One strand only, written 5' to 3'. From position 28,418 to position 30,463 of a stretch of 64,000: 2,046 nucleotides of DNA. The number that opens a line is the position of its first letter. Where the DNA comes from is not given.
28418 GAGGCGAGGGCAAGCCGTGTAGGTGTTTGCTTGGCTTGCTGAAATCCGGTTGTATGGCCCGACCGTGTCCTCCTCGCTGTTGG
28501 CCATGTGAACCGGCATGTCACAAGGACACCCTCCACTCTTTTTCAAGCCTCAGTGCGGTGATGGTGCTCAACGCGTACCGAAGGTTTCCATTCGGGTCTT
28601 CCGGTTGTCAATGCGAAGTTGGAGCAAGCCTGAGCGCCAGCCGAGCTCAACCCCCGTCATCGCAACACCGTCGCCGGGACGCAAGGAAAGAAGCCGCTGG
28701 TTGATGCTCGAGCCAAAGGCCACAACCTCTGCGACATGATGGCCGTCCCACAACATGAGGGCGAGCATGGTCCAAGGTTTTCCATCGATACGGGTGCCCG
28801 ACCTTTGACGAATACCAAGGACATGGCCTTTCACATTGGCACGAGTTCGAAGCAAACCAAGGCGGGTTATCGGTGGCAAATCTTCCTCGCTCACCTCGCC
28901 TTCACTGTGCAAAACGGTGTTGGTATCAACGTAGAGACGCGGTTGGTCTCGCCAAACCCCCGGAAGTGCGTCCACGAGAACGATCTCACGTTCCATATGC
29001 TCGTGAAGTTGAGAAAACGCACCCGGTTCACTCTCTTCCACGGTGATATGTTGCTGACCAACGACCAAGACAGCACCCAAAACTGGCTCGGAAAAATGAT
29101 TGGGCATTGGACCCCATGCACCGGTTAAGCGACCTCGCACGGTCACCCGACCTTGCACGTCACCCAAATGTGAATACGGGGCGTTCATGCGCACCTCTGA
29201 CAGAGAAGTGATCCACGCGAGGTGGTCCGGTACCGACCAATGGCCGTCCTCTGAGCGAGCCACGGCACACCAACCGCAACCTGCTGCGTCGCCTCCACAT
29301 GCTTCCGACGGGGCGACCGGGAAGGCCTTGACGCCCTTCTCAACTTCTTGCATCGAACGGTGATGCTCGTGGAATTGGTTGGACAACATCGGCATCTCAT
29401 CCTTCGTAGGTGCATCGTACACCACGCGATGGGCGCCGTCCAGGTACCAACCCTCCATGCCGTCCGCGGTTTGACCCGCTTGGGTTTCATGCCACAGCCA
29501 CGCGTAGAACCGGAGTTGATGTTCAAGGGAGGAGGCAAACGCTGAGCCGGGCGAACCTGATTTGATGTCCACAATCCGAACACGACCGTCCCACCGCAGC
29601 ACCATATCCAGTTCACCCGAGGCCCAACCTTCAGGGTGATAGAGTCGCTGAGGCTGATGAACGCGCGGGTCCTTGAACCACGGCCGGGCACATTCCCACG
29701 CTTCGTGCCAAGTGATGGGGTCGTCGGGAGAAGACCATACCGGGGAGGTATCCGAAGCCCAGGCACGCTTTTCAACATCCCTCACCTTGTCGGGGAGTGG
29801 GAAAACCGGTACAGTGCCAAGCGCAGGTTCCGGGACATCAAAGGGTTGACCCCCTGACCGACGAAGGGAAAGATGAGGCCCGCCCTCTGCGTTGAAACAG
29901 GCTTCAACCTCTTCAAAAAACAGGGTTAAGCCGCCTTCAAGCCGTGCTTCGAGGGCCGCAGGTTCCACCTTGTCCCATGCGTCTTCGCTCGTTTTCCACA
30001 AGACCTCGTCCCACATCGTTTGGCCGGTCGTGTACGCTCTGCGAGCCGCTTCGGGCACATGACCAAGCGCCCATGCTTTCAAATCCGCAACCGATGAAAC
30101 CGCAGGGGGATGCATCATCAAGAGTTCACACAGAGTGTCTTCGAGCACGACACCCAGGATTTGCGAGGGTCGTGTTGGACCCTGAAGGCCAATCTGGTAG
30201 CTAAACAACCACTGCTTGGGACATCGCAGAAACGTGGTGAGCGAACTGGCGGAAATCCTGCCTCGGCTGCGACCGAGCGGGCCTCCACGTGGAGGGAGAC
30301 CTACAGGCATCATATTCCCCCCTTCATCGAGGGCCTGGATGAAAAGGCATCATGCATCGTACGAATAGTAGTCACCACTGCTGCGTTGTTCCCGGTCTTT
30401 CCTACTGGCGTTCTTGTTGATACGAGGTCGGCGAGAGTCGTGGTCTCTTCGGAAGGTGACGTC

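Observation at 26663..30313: Tandem paralogous Cas4/Dna2-like Fe-S PD-(D/E)XK nucleases fused to C-terminal OB-fold-like modules, with no CRISPR context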

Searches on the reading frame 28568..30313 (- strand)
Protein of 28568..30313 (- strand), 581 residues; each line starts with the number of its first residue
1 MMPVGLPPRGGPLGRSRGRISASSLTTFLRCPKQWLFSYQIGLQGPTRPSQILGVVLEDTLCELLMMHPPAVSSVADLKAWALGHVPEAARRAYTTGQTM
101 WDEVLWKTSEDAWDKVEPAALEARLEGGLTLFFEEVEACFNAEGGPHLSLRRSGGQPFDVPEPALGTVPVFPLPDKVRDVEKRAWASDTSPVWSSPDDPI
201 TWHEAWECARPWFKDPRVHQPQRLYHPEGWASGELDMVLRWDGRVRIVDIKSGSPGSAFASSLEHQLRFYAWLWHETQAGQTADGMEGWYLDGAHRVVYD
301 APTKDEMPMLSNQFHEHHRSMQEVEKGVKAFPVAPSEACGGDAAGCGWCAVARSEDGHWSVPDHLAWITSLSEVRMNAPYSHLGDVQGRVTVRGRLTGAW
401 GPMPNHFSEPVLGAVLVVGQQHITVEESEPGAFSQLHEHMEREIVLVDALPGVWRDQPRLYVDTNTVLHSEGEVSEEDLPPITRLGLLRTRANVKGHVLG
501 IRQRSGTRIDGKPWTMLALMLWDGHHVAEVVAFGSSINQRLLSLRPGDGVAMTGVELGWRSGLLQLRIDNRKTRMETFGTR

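Call 3: search_protein_families(library=pfam, proteins=[window:28568-30313:-], max_evalue=1)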
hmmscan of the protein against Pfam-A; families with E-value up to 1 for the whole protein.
window:28568-30313:- (581 aa): 1 family
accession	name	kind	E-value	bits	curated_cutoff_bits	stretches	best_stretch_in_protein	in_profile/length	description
PF12705.13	PDDEXK_1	-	8.9e-18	65.6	22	2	232-352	125-243/247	PD-(D/E)XK nuclease superfamily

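Call 4: search_protein_families(library=ncbifam, proteins=[window:28568-30313:-], max_evalue=1)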
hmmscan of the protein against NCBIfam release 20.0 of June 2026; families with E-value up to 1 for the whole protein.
window:28568-30313:- (581 aa): 1 family
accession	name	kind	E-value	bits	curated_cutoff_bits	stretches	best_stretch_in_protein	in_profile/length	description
TIGR00372.1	cas4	equivalog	0.011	15.5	65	1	227-281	64-116/180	CRISPR-associated protein Cas4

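Call 7: search_solved_structures(query=window:28568-30313:-, max_evalue=10, show_alignments=2)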
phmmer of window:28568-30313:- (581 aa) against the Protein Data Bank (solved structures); distinct sequences matched with E-value up to 10: 1.
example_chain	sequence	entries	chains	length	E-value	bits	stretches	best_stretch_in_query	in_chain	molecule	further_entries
3hcg_A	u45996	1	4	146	1.7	10.1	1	344-386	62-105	Peptide methionine sulfoxide reductase msrA/msrB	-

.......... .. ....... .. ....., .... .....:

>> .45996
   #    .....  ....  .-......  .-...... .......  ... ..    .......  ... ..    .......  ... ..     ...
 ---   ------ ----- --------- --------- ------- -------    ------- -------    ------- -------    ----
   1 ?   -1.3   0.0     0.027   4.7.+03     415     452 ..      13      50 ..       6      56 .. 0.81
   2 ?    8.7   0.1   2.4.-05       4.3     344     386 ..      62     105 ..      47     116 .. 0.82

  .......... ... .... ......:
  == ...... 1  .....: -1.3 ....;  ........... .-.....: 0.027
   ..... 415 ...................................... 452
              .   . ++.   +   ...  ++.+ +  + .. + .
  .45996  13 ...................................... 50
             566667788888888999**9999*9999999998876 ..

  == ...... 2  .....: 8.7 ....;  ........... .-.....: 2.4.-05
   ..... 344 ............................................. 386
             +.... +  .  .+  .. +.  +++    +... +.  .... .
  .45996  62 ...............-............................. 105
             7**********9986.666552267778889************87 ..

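Call 9: find_homologous_proteins(query=window:28568-30313:-)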
Query window:28568-30313:- (581 aa): 310 proteins with E <= 0.001 among 8000 candidates; the best 120 are listed.
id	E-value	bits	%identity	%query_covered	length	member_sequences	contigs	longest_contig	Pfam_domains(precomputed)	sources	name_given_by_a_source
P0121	0.0e+0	1361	100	100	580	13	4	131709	PF12705.14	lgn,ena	-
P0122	0.0e+0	1120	81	99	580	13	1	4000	PF12705.14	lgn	-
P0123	0.0e+0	1119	81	100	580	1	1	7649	PF12705.14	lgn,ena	-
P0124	0.0e+0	1117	79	100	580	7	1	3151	PF12705.14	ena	-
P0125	0.0e+0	1117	81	100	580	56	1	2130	PF12705.14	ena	-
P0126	0.0e+0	1116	81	100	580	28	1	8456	PF12705.14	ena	-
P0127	0.0e+0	1116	81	100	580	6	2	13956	PF12705.14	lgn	-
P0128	0.0e+0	1111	79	100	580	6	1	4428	PF12705.14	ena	-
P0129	0.0e+0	1108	80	100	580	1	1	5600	PF12705.14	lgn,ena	-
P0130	0.0e+0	1065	77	100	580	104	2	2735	PF12705.14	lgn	-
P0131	0.0e+0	1063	80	95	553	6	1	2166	PF12705.14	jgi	jgi:hypothetical protein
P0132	0.0e+0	1056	76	99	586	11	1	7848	PF12705.14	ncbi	-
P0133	8.4e-298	1007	80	91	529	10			PF12705.14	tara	tara:strand:- start:2196 stop:3785 length:1590 start_codon:yes stop_codon:yes gene_type:complete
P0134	4.8e-296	1001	79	91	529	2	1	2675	PF12705.14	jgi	-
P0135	1.2e-290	983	71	99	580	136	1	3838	PF12705.14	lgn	-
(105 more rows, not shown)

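Call 68: search_protein_families(library=padloc, proteins=[window:28568-30310:-], max_evalue=0.01)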
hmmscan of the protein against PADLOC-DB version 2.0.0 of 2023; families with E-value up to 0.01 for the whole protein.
window:28568-30310:- (580 aa): 4 families
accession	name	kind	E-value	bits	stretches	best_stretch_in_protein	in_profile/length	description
PDLC00060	DruK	-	9.2e-08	29.8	1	221-349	134-254/347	PD-(D/E)XK nuclease superfamily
PDLC00059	DruK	-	0.001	16.3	1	222-276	118-173/326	PD-(D/E)XK nuclease superfamily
PDLC00944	Cas4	-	0.0026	16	0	230-283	66-118/177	Cas4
PDLC00943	Cas4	-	0.003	15.5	0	226-280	64-116/180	CRISPR-associated protein Cas4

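Call 81: predict_structure(alignment_id=A2)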
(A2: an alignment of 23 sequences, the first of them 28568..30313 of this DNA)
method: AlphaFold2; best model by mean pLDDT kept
length: 581 residues; sequences in the alignment: 23
mean_pLDDT: 84.5   pTM: 0.82
mean pLDDT of the five models: 84.5, 82.4, 82.2, 81.4, 78.5
residues with pLDDT >= 90: 304; 70-90: 201; 50-70: 36; < 50: 40
segments of 3 or more residues with pLDDT < 50: 1-16, 169-183, 216-221
pLDDT, mean of each block of 10 residues (from residue 1): 35 51 87 86 88 90 90 96 97 94 90 94 97 97 93 79 51 41 61 92 94 55 68 83 92 87 91 87 94 95 96 92 76 90 85 92 91 89 86 93 67 90 87 86 93 86 89 84 88 95 74 82 93 89 94 90 85 86 46
secondary structure, 60 per line:
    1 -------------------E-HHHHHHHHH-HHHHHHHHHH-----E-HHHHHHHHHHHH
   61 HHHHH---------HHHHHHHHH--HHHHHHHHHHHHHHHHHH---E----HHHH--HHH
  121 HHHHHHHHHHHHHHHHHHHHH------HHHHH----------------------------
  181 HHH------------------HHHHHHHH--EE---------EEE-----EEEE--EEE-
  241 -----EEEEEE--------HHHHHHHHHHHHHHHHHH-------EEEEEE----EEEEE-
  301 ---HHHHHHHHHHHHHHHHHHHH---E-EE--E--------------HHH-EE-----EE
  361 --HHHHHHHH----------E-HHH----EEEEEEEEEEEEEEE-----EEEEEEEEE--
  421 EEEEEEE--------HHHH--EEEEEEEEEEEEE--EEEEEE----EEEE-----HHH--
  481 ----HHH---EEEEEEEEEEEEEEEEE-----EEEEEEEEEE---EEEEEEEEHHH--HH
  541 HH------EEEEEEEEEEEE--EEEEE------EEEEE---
elements in order: H22-30 H32-41 H49-65 H75-83 H86-103 H112-115 H118-141 H148-152 H202-209 E223-225 E231-234 E237-239 E246-251 H260-277 E285-290 E295-299 H304-323 H363-370 E390-404 E410-418 E421-427 H436-439 E442-454 E457-462 E467-470 E491-507 E513-522 E526-533 H539-542 E549-560 E563-567 E574-578
